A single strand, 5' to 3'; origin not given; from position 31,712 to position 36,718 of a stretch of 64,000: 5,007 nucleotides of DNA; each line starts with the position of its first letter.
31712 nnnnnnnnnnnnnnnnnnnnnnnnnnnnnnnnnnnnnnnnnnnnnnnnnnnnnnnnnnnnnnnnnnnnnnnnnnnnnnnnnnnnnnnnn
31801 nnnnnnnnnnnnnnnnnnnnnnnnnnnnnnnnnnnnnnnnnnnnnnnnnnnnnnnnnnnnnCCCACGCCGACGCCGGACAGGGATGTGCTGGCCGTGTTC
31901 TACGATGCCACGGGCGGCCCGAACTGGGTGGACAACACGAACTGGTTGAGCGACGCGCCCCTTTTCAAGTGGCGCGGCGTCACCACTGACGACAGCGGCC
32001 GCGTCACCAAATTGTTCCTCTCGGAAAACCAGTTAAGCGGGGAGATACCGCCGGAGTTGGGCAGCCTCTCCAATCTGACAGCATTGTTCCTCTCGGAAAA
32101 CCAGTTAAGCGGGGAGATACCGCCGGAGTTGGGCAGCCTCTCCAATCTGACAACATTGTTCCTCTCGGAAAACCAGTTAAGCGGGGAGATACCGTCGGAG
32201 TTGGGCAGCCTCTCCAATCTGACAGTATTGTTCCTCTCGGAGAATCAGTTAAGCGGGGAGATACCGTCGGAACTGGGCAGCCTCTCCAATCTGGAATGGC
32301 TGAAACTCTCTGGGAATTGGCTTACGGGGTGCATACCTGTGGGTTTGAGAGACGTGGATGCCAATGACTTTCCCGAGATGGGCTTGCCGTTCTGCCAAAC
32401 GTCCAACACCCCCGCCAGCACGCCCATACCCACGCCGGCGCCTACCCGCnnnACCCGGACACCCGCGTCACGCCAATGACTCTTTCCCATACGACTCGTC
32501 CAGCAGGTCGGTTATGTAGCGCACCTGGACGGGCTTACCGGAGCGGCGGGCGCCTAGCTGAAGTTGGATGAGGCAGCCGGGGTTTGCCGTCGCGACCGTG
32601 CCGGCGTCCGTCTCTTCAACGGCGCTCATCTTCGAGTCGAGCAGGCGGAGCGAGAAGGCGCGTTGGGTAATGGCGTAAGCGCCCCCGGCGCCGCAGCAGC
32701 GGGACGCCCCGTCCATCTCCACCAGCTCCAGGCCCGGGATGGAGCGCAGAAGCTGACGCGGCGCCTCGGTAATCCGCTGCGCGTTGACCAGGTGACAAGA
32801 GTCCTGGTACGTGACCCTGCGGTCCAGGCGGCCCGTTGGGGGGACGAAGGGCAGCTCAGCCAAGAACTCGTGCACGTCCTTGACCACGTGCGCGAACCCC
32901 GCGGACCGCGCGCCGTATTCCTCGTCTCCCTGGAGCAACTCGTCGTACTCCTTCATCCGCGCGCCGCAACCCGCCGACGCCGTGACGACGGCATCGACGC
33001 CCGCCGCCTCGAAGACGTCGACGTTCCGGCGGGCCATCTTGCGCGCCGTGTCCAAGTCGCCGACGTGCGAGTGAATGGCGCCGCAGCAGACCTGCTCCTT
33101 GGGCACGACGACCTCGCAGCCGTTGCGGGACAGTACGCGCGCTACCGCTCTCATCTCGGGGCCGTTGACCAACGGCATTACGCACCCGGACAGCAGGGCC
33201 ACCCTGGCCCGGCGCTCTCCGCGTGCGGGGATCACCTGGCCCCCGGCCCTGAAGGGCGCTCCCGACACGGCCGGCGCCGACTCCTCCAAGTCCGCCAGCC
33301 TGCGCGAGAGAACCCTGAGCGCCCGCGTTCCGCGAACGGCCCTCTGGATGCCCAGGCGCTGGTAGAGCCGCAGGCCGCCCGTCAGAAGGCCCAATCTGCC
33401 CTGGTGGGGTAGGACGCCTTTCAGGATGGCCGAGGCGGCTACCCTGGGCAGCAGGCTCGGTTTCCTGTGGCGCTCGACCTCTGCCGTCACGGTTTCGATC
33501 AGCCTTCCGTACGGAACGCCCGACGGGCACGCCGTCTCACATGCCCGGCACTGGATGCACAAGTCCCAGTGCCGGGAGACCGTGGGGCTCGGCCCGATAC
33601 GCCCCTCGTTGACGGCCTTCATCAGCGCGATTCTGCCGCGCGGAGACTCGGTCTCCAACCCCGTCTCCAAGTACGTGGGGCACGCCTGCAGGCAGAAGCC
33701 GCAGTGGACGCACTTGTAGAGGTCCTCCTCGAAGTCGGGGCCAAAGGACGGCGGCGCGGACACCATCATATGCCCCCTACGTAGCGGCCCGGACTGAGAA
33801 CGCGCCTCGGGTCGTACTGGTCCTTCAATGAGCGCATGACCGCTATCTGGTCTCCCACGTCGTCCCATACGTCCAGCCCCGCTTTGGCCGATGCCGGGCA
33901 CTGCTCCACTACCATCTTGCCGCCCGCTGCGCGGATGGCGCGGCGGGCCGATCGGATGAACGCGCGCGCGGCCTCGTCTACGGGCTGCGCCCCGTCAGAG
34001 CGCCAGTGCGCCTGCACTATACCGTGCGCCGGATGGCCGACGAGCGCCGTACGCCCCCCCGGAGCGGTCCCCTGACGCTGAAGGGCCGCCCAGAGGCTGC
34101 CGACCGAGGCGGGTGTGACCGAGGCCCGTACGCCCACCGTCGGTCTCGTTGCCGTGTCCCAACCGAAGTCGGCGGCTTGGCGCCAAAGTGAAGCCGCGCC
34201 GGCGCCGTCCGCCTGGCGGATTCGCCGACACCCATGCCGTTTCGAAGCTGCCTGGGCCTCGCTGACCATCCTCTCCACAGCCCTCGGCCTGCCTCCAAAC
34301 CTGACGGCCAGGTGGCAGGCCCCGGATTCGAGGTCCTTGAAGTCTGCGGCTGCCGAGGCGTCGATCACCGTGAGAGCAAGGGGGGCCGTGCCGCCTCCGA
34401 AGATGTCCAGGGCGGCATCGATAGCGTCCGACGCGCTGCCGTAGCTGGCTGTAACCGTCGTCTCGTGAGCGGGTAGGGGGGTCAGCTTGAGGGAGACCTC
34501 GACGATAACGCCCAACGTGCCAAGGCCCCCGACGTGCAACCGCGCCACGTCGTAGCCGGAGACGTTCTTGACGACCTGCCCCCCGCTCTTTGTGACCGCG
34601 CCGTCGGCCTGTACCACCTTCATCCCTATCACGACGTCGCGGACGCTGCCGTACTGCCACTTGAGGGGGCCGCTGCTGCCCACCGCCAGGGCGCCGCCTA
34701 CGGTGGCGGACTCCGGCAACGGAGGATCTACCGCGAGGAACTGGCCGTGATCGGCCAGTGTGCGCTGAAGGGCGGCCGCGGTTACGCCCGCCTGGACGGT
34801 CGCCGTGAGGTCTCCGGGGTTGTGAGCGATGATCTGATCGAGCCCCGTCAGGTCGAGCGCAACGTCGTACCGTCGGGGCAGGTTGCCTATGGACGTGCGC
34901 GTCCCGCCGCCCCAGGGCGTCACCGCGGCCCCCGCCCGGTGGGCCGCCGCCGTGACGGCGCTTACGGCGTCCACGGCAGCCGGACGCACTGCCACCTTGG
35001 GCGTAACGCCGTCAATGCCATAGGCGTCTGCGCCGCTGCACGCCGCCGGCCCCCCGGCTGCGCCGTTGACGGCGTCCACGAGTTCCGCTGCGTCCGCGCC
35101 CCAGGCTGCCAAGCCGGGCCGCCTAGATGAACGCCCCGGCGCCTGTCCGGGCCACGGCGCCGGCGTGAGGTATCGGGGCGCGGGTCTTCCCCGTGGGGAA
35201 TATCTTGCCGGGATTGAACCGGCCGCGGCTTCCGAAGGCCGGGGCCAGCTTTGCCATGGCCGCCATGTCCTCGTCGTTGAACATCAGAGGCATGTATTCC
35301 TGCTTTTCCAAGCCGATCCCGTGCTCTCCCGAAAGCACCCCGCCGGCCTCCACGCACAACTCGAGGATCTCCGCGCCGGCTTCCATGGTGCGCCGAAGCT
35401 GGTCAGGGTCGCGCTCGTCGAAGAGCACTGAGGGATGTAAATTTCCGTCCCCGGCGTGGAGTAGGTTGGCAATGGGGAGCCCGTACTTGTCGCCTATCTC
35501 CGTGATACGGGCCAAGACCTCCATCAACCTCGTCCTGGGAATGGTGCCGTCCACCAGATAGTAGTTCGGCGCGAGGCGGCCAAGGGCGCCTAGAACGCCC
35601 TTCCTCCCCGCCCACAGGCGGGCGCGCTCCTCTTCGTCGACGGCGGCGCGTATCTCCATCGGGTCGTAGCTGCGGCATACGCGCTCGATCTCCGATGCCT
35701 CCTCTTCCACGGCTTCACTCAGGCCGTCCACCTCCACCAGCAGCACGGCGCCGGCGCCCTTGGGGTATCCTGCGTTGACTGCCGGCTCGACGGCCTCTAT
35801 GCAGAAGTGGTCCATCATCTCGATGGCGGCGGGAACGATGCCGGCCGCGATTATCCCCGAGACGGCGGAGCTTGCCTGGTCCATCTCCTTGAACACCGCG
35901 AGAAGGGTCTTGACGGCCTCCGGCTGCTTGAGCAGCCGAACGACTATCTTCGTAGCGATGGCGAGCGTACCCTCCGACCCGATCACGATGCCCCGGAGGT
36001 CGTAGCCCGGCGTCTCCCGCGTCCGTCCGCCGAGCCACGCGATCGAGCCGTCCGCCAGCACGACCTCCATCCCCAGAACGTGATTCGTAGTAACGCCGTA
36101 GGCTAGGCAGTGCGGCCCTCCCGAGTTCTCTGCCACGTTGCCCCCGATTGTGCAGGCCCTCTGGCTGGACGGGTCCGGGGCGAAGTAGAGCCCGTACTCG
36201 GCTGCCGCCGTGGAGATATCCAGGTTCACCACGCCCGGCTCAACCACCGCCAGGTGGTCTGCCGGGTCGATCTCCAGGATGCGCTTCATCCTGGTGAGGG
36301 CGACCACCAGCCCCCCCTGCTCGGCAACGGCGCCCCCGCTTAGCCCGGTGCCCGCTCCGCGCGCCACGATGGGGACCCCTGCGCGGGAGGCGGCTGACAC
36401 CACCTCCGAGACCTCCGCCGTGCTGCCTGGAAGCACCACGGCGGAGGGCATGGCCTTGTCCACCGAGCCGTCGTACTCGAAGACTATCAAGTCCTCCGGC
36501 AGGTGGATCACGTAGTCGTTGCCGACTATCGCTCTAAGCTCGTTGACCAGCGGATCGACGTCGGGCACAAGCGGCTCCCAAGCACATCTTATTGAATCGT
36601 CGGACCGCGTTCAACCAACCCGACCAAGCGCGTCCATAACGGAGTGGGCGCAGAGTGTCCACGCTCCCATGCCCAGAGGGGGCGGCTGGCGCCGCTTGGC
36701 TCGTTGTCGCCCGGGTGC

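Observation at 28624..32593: Tandem segmental duplication of a secreted plant-type LRR protein gene; the copies differ by exactly six 72-bp repeats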

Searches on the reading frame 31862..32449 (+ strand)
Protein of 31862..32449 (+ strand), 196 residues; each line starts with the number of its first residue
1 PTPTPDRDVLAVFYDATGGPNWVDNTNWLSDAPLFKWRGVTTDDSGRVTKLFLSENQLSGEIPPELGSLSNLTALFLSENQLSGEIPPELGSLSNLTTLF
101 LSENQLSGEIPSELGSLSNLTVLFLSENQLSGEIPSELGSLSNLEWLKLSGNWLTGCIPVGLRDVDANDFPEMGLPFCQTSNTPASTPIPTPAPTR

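Call 62: search_dna_similar(query=window:31862-32449:+, collection=plasmids, mode=protein, max_rows=25, max_evalue=1e-10)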
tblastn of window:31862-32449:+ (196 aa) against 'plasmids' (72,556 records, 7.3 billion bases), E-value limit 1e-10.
Records with a match: 38; places in all: 93; records where one place covers at least 80% of the query: 6.
Best place of each record, by identity: <60% 38.
By first word of the organism name: Leptospira 16; Hymenobacter 4; Chondrinema 2; Nostoc 2; Listeria 2; Acaryochloris 2; Clostridium 2; Neochlamydia 1; Vibrio 1; Flammeovirga 1; and 5 more.
By predicted mobility (MOB-suite, as given by PLSDB): non-mobilizable 35; conjugative 2; mobilizable 1.
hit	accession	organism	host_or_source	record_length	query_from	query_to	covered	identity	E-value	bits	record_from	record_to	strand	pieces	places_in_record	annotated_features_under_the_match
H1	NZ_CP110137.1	Hymenobacter sp. YIM 151858-1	whole organism,soil sample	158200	9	167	81%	42.0%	2e-22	100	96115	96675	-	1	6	DUF6443 domain-containing protein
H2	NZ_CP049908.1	Hymenobacter sp. HDW8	single bacterial strain,Siniperca ...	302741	6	162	80%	40.6%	2e-25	109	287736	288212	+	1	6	DUF6443 domain-containing protein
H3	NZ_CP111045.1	Chondrinema litorale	Seaweed,red alga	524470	1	167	85%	37.5%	2e-24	106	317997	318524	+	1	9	MBG domain-containing protein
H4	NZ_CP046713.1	Nostoc sp. ATCC 53789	-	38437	25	157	68%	46.3%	2e-18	89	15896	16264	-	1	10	leucine-rich repeat domain-containing protein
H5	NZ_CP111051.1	Chondrinema litorale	Seaweed,red alga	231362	6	165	82%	38.3%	3e-15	81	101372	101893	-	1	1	leucine-rich repeat domain-containing protein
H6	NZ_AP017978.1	Neochlamydia sp. S13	-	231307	10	154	74%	40.3%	6e-12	71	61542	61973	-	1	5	leucine-rich repeat domain-containing protein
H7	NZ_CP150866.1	Vibrio parahaemolyticus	cell culture,seafood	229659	47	162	59%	50.0%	9e-18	87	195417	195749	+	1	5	leucine-rich repeat domain-containing protein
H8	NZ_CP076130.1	Flammeovirga kamogawensis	single bacterial isolate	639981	10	157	76%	39.1%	1e-18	90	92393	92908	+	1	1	T9SS type A sorting domain-containing protein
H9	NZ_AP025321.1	Fulvitalea axinellae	-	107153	3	162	82%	35.6%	9e-15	79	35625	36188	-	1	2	RHS repeat-associated core domain-containing protein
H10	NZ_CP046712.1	Nostoc sp. ATCC 53789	-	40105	51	179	66%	43.4%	6e-14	76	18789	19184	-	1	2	COR domain-containing protein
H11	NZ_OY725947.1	Bacteroides finegoldii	-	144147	3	160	81%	34.7%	7e-12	71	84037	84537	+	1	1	BACON domain-containing carbohydrate-binding protein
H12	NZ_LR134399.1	Listeria monocytogenes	Homo sapiens,Vein blood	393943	18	155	70%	39.6%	4e-17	86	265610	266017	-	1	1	MucBP domain-containing protein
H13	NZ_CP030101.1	Listeria monocytogenes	Environment,water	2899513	18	155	70%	39.6%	5e-17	85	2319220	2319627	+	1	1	none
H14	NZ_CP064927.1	Acaryochloris marina S15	cell culture,surface of Pikea pinnata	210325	53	159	55%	50.5%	2e-18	89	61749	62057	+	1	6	leucine-rich repeat domain-containing protein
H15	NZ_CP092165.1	Leptospira interrogans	Homo sapiens,blood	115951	51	179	66%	41.9%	1e-13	76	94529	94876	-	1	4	leucine-rich repeat domain-containing protein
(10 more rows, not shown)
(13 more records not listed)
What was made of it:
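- In other bacteria the same module is fused to RHS/DUF6443 toxins (call 62).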

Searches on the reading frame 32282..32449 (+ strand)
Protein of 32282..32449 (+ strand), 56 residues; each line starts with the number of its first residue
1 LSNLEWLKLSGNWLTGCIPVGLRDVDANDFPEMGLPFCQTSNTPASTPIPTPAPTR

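Call 12: search_protein_families(library=pfam, proteins=[window:32282-32449:+], max_evalue=10)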
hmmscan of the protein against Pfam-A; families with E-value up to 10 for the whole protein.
seq(56 aa): 1 family
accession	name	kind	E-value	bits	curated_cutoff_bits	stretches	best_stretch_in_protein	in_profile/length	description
PF00560.39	LRR_1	-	0.0074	16.6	20.6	1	3-23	1-21/23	Leucine Rich Repeat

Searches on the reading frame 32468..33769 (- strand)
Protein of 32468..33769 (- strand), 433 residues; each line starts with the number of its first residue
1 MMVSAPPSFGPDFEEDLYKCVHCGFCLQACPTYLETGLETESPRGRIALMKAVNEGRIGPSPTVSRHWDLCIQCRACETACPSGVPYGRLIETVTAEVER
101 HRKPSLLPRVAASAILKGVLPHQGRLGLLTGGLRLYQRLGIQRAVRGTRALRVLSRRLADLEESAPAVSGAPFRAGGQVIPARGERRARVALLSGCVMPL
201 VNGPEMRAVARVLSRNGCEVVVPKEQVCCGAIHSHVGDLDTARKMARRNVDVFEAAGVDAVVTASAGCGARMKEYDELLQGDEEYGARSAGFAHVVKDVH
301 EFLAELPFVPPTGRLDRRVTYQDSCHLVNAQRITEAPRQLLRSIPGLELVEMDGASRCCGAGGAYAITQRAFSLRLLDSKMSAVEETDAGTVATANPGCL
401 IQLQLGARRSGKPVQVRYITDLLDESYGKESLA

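Call 17: find_related_loci(query=window:32468-33769:-, collection=genome_contigs, flank=10000)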
Query window:32468-33769:- (433 aa) in genome_contigs; peptide patterns used: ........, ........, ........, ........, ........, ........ (x = any residue, [..] = any of these).
542 stretches matched a pattern; 393 encode a relative of the query (tblastn E <= 1e-3); the best 80 are kept; 80 distinct loci.
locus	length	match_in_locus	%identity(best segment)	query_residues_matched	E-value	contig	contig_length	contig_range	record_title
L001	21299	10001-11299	86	1-431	0e+0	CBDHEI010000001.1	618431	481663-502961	MAG: Dehalococcoidia bacterium isolate 8c643066-d586-4031-88eb-ae6791ed655d genome assembly, contig: contig_1, whole gen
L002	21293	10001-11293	86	1-429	0e+0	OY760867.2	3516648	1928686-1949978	MAG: Dehalococcoidia bacterium isolate ec36dd00-29ce-491f-9a3f-6816ace52b4b genome assembly, chromosome: 1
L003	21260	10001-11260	72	10-427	0e+0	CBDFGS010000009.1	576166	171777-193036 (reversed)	MAG: Dehalococcoidia bacterium isolate 59cce99e-a588-4de2-b07e-a8077d89f863 genome assembly, contig: contig_9, whole gen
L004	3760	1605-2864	67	10-427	0e+0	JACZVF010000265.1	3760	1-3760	MAG: Chloroflexota bacterium isolate B17T3L14 B17T3L14_NODE29561, whole genome shotgun sequence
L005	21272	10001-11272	66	10-431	0e+0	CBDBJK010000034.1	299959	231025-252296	MAG: Dehalococcoidia bacterium isolate faae4e5b-80d9-4cfe-9cbd-97dc395bf251 genome assembly, contig: contig_34, whole ge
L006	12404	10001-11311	67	1-430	0e+0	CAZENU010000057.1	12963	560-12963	MAG TPA_asm: uncultured Dehalococcoidia bacterium isolate SRP308112_co1_414 genome assembly, contig: NODE_8617_length_12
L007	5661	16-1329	63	1-431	0e+0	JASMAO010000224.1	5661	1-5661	MAG: SAR202 cluster bacterium isolate ETNP2_MAG_97 c_000002362237, whole genome shotgun sequence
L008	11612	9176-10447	66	9-430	0e+0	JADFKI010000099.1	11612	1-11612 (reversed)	MAG: Chloroflexota bacterium isolate B47T1B5 B47T1B5_NODE6621, whole genome shotgun sequence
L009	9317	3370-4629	66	10-427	0e+0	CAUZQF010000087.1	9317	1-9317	MAG: Dehalococcoidia bacterium isolate CB9_331.94 genome assembly, contig: Ga0302133_10003647, whole genome shotgun sequ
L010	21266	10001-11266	67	10-429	0e+0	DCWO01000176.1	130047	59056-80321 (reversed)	MAG TPA_asm: Dehalococcoidia bacterium UBA2160 UBA2160_contig_3605, whole genome shotgun sequence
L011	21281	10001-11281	66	7-430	0e+0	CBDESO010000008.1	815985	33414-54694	MAG: Dehalococcoidia bacterium isolate 8bfb036c-3c01-4255-9848-4c90bd31c741 genome assembly, contig: contig_8, whole gen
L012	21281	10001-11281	65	7-430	0e+0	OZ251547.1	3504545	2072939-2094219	MAG: Dehalococcoidia bacterium isolate 7c1018f6-8209-44eb-a256-ba93cc78eb51 genome assembly, chromosome: 1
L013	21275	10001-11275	66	10-432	0e+0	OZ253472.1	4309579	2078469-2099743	MAG: Dehalococcoidia bacterium isolate 530a8394-237e-405c-b316-5e5b388c5070 genome assembly, chromosome: 1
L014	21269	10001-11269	66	10-430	0e+0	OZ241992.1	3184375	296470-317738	MAG: Dehalococcoidia bacterium isolate ad06a298-89b6-49a3-928e-ce4bba0dcfa3 genome assembly, chromosome: 1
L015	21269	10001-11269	67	10-430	0e+0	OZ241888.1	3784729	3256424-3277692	MAG: Dehalococcoidia bacterium isolate 46affbec-5afd-4908-a2aa-6a71a6f589da genome assembly, chromosome: 1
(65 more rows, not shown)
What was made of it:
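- On Sponge-symbiont eukaryote-like proteins (ELPs): Relatives include both seawater and sponge MAGs, judging by isolate names (call 17)
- Closest known: Eukaryote-like repeat proteins. Same: Some glcF relatives are sponge-derived MAGs, judging by isolate names in call 17.
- glcF is 86% identical to Dehalococcoidia MAGs (call 17). The source is a metagenome-type genome (call 17).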

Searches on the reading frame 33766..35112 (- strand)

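Call 40: search_protein_families(library=pfam, proteins=[window:33766-35112:-], max_evalue=0.00001)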
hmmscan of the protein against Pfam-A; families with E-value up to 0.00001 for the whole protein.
window:33766-35112:- (448 aa): 2 families
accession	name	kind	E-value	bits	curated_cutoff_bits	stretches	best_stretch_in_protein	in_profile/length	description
PF01565.28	FAD_binding_4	-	1.5e-30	106.1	26.4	1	38-175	1-137/139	FAD binding domain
PF02913.24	FAD-oxidase_C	-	2.2e-09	37.8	21.2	1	213-443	1-247/248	FAD linked oxidases, C-terminal domain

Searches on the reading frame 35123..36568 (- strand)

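Call 40: search_protein_families(library=pfam, proteins=[window:35123-36568:-], max_evalue=0.00001)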
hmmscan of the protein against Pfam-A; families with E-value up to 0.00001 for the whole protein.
window:35123-36568:- (481 aa): 2 families
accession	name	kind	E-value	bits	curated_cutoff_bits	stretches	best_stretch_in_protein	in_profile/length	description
PF02913.24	FAD-oxidase_C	-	5.8e-62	210.1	21.2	1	216-456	2-248/248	FAD linked oxidases, C-terminal domain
PF01565.28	FAD_binding_4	-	7.7e-43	146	26.4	1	41-179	1-138/139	FAD binding domain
